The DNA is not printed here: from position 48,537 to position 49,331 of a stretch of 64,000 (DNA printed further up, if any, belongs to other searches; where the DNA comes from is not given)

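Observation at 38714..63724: Uncharacterised glycyl-radical-enzyme metabolic locus with three Fe-S/flavin ene-reductase paralogues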

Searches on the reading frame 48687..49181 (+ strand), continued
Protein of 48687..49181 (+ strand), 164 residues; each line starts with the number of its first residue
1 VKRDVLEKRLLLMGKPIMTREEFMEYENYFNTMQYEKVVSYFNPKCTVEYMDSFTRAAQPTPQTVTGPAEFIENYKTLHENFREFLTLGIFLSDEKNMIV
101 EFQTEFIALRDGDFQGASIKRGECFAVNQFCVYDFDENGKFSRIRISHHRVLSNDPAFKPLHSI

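Call 78: search_protein_families(library=pfam, proteins=[L098:832-1827:+, L098:2680-3564:-, L098:8914-9924:+, L098:10924-11883:+, L098:11865-13175:+, L107:3493-5133:+, L091:9606-10691:+, L091:4215-5420:+, L088:2854-3513:+], max_evalue=0.001)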
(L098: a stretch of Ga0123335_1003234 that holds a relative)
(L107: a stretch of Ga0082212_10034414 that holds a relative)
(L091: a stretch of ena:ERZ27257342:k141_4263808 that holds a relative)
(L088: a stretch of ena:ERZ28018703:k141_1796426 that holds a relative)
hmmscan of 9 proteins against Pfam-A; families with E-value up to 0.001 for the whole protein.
L098:832-1827:+ (331 aa): 1 family
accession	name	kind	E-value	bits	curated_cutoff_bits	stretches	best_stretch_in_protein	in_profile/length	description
PF01182.26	Glucosamine_iso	-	1.6e-21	77.7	27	1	67-293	9-219/225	Glucosamine-6-phosphate isomerases/6-phosphogluconolactonase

L098:2680-3564:- (294 aa): 1 family
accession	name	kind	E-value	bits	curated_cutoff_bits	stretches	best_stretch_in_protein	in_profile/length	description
PF00797.23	Acetyltransf_2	-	3.8e-47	161.5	22.8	1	45-280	2-235/240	N-acetyltransferase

L098:8914-9924:+ (336 aa): 0 families

L098:10924-11883:+ (319 aa): 0 families

L098:11865-13175:+ (436 aa): 2 families
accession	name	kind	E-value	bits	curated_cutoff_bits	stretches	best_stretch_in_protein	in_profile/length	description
PF01663.27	Phosphodiest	-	6.6e-49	167.8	23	1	16-378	1-341/342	Type I phosphodiesterase / nucleotide pyrophosphatase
PF00884.28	Sulfatase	-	6.4e-08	32.7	25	1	16-255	3-243/301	Sulfatase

L107:3493-5133:+ (546 aa): 1 family
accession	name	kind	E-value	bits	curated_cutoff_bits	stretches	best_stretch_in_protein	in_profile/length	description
PF00496.27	SBP_bac_5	-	1.3e-62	212.5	32.4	1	116-465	2-365/368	Bacterial extracellular solute-binding proteins, family 5 Middle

L091:9606-10691:+ (361 aa): 8 families
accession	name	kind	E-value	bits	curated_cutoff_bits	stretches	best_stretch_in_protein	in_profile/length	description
PF00037.32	Fer4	-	7.4e-08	32.3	21.1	1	273-296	1-24/24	4Fe-4S binding domain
PF12838.12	Fer4_7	-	2e-06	28.6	27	1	279-327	1-50/52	4Fe-4S dicluster domain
PF12837.12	Fer4_6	-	3.1e-05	24.1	25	0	310-329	4-23/24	4Fe-4S binding domain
PF14697.11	Fer4_21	-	3.8e-05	24.2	35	1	274-332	2-59/59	4Fe-4S dicluster domain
PF01978.25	TrmB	-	0.00016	21.9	25.6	0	38-76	18-55/68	Sugar-specific transcriptional regulator TrmB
PF13187.11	Fer4_9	-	0.00051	20.4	27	1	280-329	2-51/52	4Fe-4S dicluster domain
PF13459.11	Fer4_15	-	0.00073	20.6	22.4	0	274-292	2-19/66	4Fe-4S single cluster domain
PF13237.11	Fer4_10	-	0.00078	19.8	25.5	1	273-325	2-52/53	4Fe-4S dicluster domain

L091:4215-5420:+ (401 aa): 0 families

L088:2854-3513:+ (219 aa): 2 families
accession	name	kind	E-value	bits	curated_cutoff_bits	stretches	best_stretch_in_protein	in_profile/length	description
PF01966.28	HD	-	4.5e-09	37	22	1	34-133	2-114/116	HD domain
PF13487.12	HD_5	-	0.00025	21.3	27.2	0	30-74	11-61/170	HD domain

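Call 82: search_protein_representatives(alignment_id=A2)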
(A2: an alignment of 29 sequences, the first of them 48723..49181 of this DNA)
Query: 29 sequences, 154 profile positions. Proteins with E-value up to 0.001 (for the whole library): 136; up to 1e-10: 42; up to 1e-30: 11. The best 136 are listed.
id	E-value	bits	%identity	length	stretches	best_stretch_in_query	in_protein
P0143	1.7e-76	271.7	-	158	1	1-154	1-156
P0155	7.8e-64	230.6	-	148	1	7-154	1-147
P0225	7.7e-45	168.9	-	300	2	5-146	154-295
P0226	1.5e-44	168.0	-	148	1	3-141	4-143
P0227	1.1e-41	158.6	-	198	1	4-142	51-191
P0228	1.6e-38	148.4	-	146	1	7-141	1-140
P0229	7.3e-38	146.3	-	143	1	6-140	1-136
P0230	9.1e-38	146.0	-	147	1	7-140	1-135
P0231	2.0e-33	131.9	-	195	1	3-138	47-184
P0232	5.3e-32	127.2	-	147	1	7-147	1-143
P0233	4.5e-31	124.2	-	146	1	8-139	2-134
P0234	1.6e-30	122.4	-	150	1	7-137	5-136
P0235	1.2e-28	116.3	-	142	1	7-139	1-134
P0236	2.9e-28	115.1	-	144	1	7-141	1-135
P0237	1.2e-24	103.3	-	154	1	7-113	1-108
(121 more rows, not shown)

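Call 87: search_protein_families(library=ncbifam, proteins=[L098:4406-6826:+, L087:5538-7997:-, L088:3709-6153:+, L098:3673-4116:+], max_evalue=1e-20)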
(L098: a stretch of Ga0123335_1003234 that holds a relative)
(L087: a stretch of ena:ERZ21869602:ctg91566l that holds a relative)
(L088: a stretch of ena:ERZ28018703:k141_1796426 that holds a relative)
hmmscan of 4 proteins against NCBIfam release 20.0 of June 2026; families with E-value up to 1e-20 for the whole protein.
L098:4406-6826:+ (806 aa): 9 families
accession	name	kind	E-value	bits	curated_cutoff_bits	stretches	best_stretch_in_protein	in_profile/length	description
TIGR01774.1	PFL2-3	subfamily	1.6e-173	579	678.2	1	8-806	3-786/786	formate C-acetyltransferase/glycerol dehydratase family glycyl radical enzyme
NF048009.1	SfplDhtHpfGKleb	equivalog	6e-169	563.8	1000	1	9-804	26-822/824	(2S)-3-sulfopropanediol dehydratase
NF043068.1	glycl_HYPD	equivalog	1.2e-151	506.5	1100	1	9-805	2-783/784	trans-4-hydroxy-L-proline dehydratase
TIGR04394.1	choline_CutC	equivalog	1.6e-146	490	1050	1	8-802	2-784/789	choline trimethylamine-lyase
NF048011.1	SfplDhtHpsGDes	equivalog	3.8e-143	478.6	1000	1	9-805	24-820/821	(2S)-3-sulfopropanediol dehydratase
NF007437.0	PRK09983.1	equivalog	2.1e-121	406.4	1109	2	502-806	457-765/765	formate C-acetyltransferase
NF033718.1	indole_decarb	equivalog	4.2e-99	332.9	1100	2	109-603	155-642/868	indoleacetate decarboxylase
NF033715.1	glycyl_HPDL_Lrg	equivalog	2.2e-85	287.2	1150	1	176-804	237-899/901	4-hydroxyphenylacetate decarboxylase large subunit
TIGR01255.1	pyr_form_ly_1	equivalog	2e-39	135.7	994.2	1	244-804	216-741/744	formate C-acetyltransferase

L087:5538-7997:- (819 aa): 9 families
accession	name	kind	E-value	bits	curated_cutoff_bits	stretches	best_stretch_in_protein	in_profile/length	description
TIGR01774.1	PFL2-3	subfamily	2.2e-174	581.8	678.2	1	7-817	2-784/786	formate C-acetyltransferase/glycerol dehydratase family glycyl radical enzyme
NF048009.1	SfplDhtHpfGKleb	equivalog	1.7e-165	552.4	1000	1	9-818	26-823/824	(2S)-3-sulfopropanediol dehydratase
TIGR04394.1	choline_CutC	equivalog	2e-147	493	1050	1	8-817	2-786/789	choline trimethylamine-lyase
NF043068.1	glycl_HYPD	equivalog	7.3e-144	480.7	1100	1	9-818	2-783/784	trans-4-hydroxy-L-proline dehydratase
NF048011.1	SfplDhtHpsGDes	equivalog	1.1e-135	454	1000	1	9-816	24-818/821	(2S)-3-sulfopropanediol dehydratase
NF007437.0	PRK09983.1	equivalog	1e-123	414.1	1109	2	514-816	457-762/765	formate C-acetyltransferase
NF033718.1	indole_decarb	equivalog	5.4e-99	332.6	1100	2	109-616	155-643/868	indoleacetate decarboxylase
NF033715.1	glycyl_HPDL_Lrg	equivalog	9.5e-87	291.7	1150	1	164-817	225-899/901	4-hydroxyphenylacetate decarboxylase large subunit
TIGR01255.1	pyr_form_ly_1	equivalog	1.9e-35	122.5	994.2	1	578-815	508-739/744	formate C-acetyltransferase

L088:3709-6153:+ (814 aa): 9 families
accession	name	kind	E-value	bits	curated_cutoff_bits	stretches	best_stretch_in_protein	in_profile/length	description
TIGR01774.1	PFL2-3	subfamily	1.9e-135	453.1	678.2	1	8-814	3-786/786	formate C-acetyltransferase/glycerol dehydratase family glycyl radical enzyme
NF048009.1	SfplDhtHpfGKleb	equivalog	1.2e-120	404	1000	1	7-812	24-822/824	(2S)-3-sulfopropanediol dehydratase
NF043068.1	glycl_HYPD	equivalog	2.4e-118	396.3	1100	1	9-812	2-782/784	trans-4-hydroxy-L-proline dehydratase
NF048011.1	SfplDhtHpsGDes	equivalog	1e-110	371.4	1000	1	8-812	23-819/821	(2S)-3-sulfopropanediol dehydratase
NF007437.0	PRK09983.1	equivalog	3.4e-101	339.6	1109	1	19-813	15-764/765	formate C-acetyltransferase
TIGR04394.1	choline_CutC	equivalog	2.1e-98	330.9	1050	1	118-809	99-783/789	choline trimethylamine-lyase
NF033718.1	indole_decarb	equivalog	3.6e-92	310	1100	1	6-811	30-865/868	indoleacetate decarboxylase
NF033715.1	glycyl_HPDL_Lrg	equivalog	4.4e-85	286.2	1150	2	625-811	712-898/901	4-hydroxyphenylacetate decarboxylase large subunit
TIGR01255.1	pyr_form_ly_1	equivalog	9e-29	100.5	994.2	1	576-809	511-738/744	formate C-acetyltransferase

L098:3673-4116:+ (147 aa): 0 families
